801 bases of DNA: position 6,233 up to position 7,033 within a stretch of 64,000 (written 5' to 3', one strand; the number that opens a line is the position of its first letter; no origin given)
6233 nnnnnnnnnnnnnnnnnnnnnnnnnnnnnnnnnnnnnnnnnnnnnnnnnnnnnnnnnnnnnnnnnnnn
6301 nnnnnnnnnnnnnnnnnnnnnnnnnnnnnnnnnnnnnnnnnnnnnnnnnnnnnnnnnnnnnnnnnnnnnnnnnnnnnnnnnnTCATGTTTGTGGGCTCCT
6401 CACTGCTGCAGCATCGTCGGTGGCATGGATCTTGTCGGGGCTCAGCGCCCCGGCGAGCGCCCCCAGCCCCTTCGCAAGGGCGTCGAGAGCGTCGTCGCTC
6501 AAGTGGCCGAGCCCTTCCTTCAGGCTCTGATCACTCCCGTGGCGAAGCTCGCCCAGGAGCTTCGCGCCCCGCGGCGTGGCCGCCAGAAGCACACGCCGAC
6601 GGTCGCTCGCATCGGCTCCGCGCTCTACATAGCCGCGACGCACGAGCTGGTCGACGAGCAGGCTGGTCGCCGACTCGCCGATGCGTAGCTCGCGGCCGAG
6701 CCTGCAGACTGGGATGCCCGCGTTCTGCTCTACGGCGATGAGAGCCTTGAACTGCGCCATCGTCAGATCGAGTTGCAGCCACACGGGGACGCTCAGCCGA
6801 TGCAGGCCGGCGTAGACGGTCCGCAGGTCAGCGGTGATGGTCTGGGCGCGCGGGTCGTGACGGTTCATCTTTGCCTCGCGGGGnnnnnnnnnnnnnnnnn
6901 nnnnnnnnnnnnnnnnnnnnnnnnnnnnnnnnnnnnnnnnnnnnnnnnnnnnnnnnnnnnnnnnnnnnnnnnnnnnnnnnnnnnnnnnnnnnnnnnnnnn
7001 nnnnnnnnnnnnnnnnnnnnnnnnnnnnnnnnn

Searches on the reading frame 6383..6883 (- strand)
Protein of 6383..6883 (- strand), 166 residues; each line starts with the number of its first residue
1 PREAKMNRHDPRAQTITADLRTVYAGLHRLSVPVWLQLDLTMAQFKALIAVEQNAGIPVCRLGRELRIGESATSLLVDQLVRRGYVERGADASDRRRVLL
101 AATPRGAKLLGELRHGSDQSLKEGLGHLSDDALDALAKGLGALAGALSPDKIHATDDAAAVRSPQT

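Call 81: search_protein_families(library=pfam, max_evalue=0.001, proteins=[window:6383-6883:-])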
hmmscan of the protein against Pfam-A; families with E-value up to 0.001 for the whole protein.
window:6383-6883:- (166 aa): 3 families
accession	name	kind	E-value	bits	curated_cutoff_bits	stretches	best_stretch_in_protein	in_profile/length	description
PF01047.28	MarR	-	2.2e-09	37.5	24.6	1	40-98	1-59/59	MarR family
PF12802.13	MarR_2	-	2.3e-09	37.7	27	1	39-97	2-61/61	MarR family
PF13463.12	HTH_27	-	2.3e-06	28.2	22.2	1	61-106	23-68/68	Winged helix DNA-binding domain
